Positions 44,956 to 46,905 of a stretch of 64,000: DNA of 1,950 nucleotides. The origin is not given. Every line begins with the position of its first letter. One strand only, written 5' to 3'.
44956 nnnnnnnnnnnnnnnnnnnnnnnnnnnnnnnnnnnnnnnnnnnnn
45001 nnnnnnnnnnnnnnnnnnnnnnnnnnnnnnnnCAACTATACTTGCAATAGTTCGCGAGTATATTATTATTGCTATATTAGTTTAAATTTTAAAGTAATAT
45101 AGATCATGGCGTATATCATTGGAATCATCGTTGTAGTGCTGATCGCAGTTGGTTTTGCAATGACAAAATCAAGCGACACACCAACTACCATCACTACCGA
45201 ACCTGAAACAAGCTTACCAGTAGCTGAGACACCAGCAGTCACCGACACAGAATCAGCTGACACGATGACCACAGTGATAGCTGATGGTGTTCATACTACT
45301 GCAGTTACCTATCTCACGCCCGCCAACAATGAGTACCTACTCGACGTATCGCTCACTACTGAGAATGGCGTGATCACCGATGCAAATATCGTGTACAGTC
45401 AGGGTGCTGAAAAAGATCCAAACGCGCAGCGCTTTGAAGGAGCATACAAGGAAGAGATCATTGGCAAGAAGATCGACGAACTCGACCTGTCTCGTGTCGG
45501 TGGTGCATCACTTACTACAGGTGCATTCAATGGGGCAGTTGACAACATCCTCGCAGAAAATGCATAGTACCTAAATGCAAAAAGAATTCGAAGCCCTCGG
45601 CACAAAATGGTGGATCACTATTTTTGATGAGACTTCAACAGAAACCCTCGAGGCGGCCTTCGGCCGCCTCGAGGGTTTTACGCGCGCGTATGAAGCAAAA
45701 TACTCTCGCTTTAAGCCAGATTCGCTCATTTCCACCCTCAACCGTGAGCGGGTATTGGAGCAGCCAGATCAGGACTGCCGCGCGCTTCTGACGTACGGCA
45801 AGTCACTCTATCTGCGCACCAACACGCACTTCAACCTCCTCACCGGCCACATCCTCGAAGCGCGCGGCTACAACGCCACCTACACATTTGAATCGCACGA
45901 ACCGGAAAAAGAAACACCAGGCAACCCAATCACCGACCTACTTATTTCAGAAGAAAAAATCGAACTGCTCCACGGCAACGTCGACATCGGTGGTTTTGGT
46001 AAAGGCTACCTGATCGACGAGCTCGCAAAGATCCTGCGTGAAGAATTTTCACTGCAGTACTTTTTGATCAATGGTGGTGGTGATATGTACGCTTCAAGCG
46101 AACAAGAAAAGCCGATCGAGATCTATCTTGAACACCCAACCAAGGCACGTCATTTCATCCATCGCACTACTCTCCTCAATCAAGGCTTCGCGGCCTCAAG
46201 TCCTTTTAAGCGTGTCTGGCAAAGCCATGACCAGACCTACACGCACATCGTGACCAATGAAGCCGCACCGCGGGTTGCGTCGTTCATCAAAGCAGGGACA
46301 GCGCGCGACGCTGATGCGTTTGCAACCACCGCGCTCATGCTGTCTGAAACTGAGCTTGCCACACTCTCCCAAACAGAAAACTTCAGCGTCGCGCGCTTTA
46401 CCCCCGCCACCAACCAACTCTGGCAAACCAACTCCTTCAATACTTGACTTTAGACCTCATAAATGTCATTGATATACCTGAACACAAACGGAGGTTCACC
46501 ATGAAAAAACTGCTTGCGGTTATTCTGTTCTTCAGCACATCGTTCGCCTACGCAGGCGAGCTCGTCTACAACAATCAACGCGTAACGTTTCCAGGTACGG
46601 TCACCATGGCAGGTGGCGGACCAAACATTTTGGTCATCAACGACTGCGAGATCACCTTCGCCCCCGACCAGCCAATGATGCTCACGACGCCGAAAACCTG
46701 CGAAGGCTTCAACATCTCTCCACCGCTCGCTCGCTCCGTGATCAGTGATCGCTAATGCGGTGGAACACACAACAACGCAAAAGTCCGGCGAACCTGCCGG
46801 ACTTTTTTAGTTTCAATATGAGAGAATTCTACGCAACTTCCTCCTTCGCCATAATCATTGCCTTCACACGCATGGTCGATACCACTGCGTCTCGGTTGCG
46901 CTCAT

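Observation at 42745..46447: Compact extracytoplasmic flavinylation / electron-transfer module: RnfD/NqrB-like-FNR fusion, two tandem FMN_bind proteins, ApbE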

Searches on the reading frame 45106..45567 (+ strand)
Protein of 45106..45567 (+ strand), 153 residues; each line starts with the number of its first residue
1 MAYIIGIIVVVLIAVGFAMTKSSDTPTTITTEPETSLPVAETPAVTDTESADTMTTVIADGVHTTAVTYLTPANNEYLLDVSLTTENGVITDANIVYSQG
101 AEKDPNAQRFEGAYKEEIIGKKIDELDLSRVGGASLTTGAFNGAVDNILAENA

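Call 3: search_protein_families(library=pfam, proteins=[window:45106-45567:+], max_evalue=1)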
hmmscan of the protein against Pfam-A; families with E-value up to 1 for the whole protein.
window:45106-45567:+ (153 aa): 0 families

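Call 4: search_protein_families(library=ncbifam, proteins=[window:45106-45567:+], max_evalue=1)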
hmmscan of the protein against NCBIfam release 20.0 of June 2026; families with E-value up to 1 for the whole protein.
window:45106-45567:+ (153 aa): 1 family
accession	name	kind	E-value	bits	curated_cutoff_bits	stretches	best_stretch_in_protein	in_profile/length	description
NF002356.0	PRK01318.2-3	equivalog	0.12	10.7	460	1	4-63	6-66/627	membrane protein insertase YidC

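Call 22: find_homologous_proteins(query=window:45106-45567:+)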
Query window:45106-45567:+ (153 aa): 89 proteins with E <= 0.001 among 146 candidates.
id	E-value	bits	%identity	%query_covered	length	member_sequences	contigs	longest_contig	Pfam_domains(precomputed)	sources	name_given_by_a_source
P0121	7.7e-89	312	100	100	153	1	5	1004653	-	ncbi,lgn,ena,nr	ncbi:MAG: hypothetical protein KC877_02200 [Candidatus Kaiserbacteria bacterium]|nr:hypothetical pro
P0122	5.2e-57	209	72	100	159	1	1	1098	-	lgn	-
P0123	3.5e-55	203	69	95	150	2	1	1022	-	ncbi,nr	ncbi:hypothetical protein KC906_04080, partial [Candidatus Kaiserbacteria bacterium]|nr:hypothetical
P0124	1.1e-54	202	69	100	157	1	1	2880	-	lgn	-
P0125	3.9e-46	174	73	63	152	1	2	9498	-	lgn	-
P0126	6.2e-46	174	60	99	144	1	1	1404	-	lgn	-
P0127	3.5e-45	171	59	99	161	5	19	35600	-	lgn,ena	-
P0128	6.4e-45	170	57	99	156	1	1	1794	-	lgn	-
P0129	1.6e-42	163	53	100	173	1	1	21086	-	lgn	-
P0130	1.3e-41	160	54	99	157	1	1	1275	-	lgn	-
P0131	6.2e-41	157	56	99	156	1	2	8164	-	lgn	-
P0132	6.8e-41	157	57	99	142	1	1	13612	-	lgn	-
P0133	1.2e-40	156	55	99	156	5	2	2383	-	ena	-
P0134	1.6e-40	156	52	99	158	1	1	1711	-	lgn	-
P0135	1.7e-39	153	56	97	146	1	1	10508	-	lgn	-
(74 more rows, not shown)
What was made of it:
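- On FMN_bind domain (PF04205): 0 of 89 homologues carry a precomputed Pfam domain (call 22).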

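Call 26: search_solved_structures(query=A1, max_evalue=1, show_alignments=3)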
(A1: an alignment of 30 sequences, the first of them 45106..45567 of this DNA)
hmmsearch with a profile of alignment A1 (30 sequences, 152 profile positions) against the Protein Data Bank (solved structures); distinct sequences matched with E-value up to 1: 2.
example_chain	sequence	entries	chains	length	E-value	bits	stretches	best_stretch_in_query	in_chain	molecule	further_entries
4les_A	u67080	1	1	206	0.057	16.7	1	28-96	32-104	Protein - conserved hypothetical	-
5nc6_B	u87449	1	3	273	0.37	14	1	3-69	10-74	Peptidoglycan N-acetylglucosamine deacetylase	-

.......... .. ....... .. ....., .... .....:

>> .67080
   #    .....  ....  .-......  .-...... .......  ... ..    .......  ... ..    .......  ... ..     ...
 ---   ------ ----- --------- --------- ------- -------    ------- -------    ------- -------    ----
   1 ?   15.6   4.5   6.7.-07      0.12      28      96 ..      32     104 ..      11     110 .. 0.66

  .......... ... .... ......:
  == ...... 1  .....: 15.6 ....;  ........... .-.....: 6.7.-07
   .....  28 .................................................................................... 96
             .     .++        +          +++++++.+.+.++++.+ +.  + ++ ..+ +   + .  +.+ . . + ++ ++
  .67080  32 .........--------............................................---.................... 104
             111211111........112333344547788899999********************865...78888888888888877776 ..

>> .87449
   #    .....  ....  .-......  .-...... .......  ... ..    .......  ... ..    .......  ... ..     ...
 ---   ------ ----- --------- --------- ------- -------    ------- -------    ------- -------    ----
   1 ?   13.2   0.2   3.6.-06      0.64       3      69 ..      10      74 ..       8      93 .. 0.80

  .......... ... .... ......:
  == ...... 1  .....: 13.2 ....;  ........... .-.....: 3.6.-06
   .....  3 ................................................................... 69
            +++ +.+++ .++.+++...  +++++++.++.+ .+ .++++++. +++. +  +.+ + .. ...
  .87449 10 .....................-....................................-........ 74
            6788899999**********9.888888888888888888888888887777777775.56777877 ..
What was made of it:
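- Checked: A family profile finds no solved FMN_bind chain by sequence (call 26).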

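Call 27: search_protein_families(library=pfam, alignment_id=A1, max_evalue=1)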
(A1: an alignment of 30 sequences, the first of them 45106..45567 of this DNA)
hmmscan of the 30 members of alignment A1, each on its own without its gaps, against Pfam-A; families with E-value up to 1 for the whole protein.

A. member 1, window:45106-45567:+ (153 aa): 0 families

B. families by the number of members that match (of 30 scanned): 24 families
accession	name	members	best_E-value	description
PF04205.19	FMN_bind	10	0.0033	FMN-binding domain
PF21789.3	TNP-like_RNaseH_C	4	0.067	TNP-like, RNase H C-terminal domain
PF14221.11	DUF4330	3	0.034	Domain of unknown function (DUF4330)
PF12685.13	SpoIIIAH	2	0.007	SpoIIIAH-like protein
PF19168.5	DUF5850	2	0.042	Family of unknown function (DUF5850)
PF24332.1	DUF7500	1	0.01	Family of unknown function (DUF7500)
PF20087.4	DUF6479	1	0.019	Family of unknown function (DUF6479)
PF01913.23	FTR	1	0.021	Formylmethanofuran-tetrahydromethanopterin formyltransferase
PF21427.2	Gp7_5th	1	0.033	Baseplate wedge protein gp7, domain V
PF08202.16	MIS13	1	0.035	Mis12-Mtw1 protein family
PF07704.17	PSK_trans_fac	1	0.054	Rv0623-like transcription factor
PF02108.21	FliH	1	0.074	Flagellar assembly protein FliH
PF11337.13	DUF3139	1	0.096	Protein of unknown function (DUF3139)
PF12698.13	ABC2_membrane_3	1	0.11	ABC-2 family transporter protein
PF22057.2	BACOVA_00961-like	1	0.12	BACOVA_00961-like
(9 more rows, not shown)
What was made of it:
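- On FMN_bind domain (PF04205): The best E-value among 30 members is 0.0033 (call 27).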

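Call 28: predict_structure(alignment_id=A1)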
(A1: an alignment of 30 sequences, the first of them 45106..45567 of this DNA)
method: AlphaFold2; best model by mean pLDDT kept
length: 153 residues; sequences in the alignment: 30
mean_pLDDT: 82.6   pTM: 0.62
mean pLDDT of the five models: 82.6, 79.9, 78.9, 78.8, 78.0
residues with pLDDT >= 90: 92; 70-90: 21; 50-70: 29; < 50: 11
segments of 3 or more residues with pLDDT < 50: 26-29
pLDDT, mean of each block of 10 residues (from residue 1): 71 73 49 53 54 77 97 94 97 95 93 97 95 95 96 89
secondary structure, 60 per line:
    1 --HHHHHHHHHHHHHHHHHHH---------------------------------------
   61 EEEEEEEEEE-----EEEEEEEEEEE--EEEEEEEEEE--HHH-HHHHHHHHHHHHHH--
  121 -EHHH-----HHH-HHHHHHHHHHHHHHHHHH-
elements in order: H3-21 E61-70 E76-86 E89-98 H105-118 H135-152
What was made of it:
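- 45106..45567 (+): 153-aa FMN_bind-fold protein: N-terminal anchor helix, 36-residue Thr-rich linker, C-terminal domain; predicted FMN acceptor Ser135 (codon 45508-45510). AlphaFold2 pLDDT >90 for residues 60-153 (call 28).
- On FMN_bind domain (PF04205): In the AlphaFold2 model the strands are 61-70, 76-86 and 89-98, and the helices are 105-118 and 135-152 (call 28).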

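Call 32: fold_search(model_id=the predicted structure, library=pdb)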
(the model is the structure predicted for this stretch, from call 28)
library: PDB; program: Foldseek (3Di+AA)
matches with E <= 10: 656; with E <= 0.001: 0
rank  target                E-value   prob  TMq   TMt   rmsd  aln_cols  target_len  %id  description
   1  3o6u_D                4.0e-03  1.00  0.37  0.45   7.2       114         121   17  Crystal Structure of CPE2226 protein from Clostridium perfringens. Northeast Structural Genomics Consortium Target CpR (released 2010-08-11)
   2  7c8o_D                7.5e-03  0.99  0.35  0.45   7.8       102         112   15  Crystal structure of IscU D40A/H106A variant (released 2021-06-09)
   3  3o6u_C                1.0e-02  1.00  0.39  0.48   6.5       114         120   18  Crystal Structure of CPE2226 protein from Clostridium perfringens. Northeast Structural Genomics Consortium Target CpR (released 2010-08-11)
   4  7c8m_A                1.3e-02  1.00  0.40  0.47   3.9       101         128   13  Crystal structure of IscU wild-type (released 2021-05-26)
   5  7cnv_F                1.4e-02  1.00  0.40  0.46   4.1       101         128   12  Crystal structure of IscU H106C variant (released 2021-08-04)
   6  7cnv_B                1.7e-02  1.00  0.41  0.48   4.0       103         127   12  Crystal structure of IscU H106C variant (released 2021-08-04)
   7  7c8n                  1.8e-02  1.00  0.41  0.48   4.0       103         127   13  Crystal structure of IscU H106A variant (released 2021-05-26)
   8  6jzw_D                1.8e-02  0.91  0.31  0.34   6.8       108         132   13  Crystal structure of SufU from Bacillus subtilis with Cys persulfurated (released 2020-05-06)
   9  7cnv_E                1.9e-02  1.00  0.40  0.46   4.1       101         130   12  Crystal structure of IscU H106C variant (released 2021-08-04)
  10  3o6u_A                2.3e-02  0.99  0.41  0.49   5.0       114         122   18  Crystal Structure of CPE2226 protein from Clostridium perfringens. Northeast Structural Genomics Consortium Target CpR (released 2010-08-11)
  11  7cnv_C                3.5e-02  0.99  0.38  0.46   4.2        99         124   12  Crystal structure of IscU H106C variant (released 2021-08-04)
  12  8p2a                  3.5e-02  0.94  0.35  0.54   4.4       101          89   18  Crystal structure of SaFMN3 domain 2 (released 2023-07-19)
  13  6jzv_C                3.7e-02  0.87  0.31  0.34   6.6       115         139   10  Crystal structure of SufU from Bacillus subtilis (released 2020-05-06)
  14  7c8o_A                3.9e-02  0.98  0.37  0.46   6.1       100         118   13  Crystal structure of IscU D40A/H106A variant (released 2021-06-09)
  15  6jzv_B                3.9e-02  0.85  0.31  0.33   6.8       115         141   11  Crystal structure of SufU from Bacillus subtilis (released 2020-05-06)
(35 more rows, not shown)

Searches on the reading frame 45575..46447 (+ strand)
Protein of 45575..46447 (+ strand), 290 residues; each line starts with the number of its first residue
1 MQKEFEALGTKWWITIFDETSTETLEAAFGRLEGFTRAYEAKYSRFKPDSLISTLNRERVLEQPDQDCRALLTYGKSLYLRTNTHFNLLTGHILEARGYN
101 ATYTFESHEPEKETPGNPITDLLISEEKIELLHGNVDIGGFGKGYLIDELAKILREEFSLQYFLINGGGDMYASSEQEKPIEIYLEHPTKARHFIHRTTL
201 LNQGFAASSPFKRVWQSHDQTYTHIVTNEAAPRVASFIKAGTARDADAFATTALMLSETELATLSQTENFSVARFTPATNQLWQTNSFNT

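Call 3: search_protein_families(library=pfam, proteins=[window:45575-46447:+], max_evalue=1)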
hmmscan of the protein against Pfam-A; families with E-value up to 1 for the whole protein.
window:45575-46447:+ (290 aa): 1 family
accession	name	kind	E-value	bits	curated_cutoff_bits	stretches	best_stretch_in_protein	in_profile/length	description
PF02424.20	ApbE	-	2e-27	96.8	25.6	1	8-266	1-256/266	ApbE family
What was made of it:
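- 45575..46447 (+): 290-aa ApbE-family FAD:protein FMN transferase with no signal peptide or lipobox. Pfam PF02424 96.8 bits covering profile positions 1-256 from residue 8 (call 3).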

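Call 4: search_protein_families(library=ncbifam, proteins=[window:45575-46447:+], max_evalue=1)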
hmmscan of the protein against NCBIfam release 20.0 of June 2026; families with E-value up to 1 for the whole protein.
window:45575-46447:+ (290 aa): 1 family
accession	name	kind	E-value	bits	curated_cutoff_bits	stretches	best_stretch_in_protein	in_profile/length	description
NF007774.0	PRK10461.1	equivalog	3.6e-07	29.4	498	1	135-272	180-324/351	FAD:protein FMN transferase ApbE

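Call 61: search_solved_structures(query=window:45575-46447:+, max_evalue=0.001, show_alignments=3)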
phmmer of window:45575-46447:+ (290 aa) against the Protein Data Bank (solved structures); distinct sequences matched with E-value up to 0.001: 4.
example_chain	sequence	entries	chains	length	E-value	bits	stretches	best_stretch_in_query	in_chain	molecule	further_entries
4xgw_A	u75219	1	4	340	1.3e-06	31.3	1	135-278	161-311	FAD:protein FMN transferase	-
2o18_A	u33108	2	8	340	4.6e-06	29.4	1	135-278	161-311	Thiamine biosynthesis lipoprotein apbE | FAD:protein FMN transferase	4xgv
3pnd_A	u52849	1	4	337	8.9e-06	28.5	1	135-269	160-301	Thiamine biosynthesis lipoprotein ApbE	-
4xgx_A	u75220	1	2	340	1.2e-05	28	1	135-278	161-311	FAD:protein FMN transferase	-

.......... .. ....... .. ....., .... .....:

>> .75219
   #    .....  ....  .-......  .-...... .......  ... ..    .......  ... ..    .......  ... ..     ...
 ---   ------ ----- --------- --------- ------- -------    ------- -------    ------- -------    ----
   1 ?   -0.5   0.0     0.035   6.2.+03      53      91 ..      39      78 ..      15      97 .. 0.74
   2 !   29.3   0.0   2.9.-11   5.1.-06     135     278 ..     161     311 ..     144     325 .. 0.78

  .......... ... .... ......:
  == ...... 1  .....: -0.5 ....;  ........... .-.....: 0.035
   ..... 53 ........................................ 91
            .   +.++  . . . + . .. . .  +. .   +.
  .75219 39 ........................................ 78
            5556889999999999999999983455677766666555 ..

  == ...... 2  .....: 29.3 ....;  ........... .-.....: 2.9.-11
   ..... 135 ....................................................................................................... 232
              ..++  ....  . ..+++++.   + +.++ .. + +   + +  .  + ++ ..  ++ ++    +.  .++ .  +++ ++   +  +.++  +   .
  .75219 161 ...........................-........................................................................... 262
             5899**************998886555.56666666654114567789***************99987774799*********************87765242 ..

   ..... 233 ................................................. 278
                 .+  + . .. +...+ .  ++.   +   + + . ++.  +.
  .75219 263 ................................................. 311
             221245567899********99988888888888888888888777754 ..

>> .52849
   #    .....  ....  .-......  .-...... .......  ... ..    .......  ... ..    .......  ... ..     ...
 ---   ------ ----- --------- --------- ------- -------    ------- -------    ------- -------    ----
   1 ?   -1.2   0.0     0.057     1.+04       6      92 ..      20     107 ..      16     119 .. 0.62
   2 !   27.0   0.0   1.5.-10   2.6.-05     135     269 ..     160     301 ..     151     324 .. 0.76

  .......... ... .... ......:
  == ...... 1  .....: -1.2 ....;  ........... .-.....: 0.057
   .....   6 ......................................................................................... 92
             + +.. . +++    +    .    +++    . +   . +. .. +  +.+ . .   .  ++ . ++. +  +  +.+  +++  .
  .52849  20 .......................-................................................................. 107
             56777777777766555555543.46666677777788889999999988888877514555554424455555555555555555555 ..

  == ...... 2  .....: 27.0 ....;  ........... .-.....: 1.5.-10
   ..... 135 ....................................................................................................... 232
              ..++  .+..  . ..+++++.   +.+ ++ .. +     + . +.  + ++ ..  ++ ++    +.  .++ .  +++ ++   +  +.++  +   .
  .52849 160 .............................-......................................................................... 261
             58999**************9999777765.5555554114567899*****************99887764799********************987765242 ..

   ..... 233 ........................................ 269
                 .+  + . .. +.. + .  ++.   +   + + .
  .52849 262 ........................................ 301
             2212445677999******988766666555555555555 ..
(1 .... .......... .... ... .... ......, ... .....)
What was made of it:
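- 45575..46447 (+): Hits to the E. coli/Salmonella ApbE structures, with GKGY, the His of 'THIV' and 'DADA' aligned; residue 6 aligns to residue 20 of the signal-less Salmonella ApbE crystal construct (3PND) (call 61).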

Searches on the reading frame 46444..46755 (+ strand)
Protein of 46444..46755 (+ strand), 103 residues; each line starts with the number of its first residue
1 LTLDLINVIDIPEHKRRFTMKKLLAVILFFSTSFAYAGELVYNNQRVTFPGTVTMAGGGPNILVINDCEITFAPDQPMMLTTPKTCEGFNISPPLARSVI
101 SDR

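Call 52: search_protein_families(library=pfam, proteins=[window:46444-46755:+], max_evalue=0.001)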
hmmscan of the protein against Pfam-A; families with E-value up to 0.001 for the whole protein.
window:46444-46755:+ (103 aa): 0 families
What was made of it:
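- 46501..46755 (+): 84-aa small secreted protein (MKK plus signal peptide, two Cys); possibly the last gene of the same transcription unit; membership uncertain. No Pfam hit (call 52).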
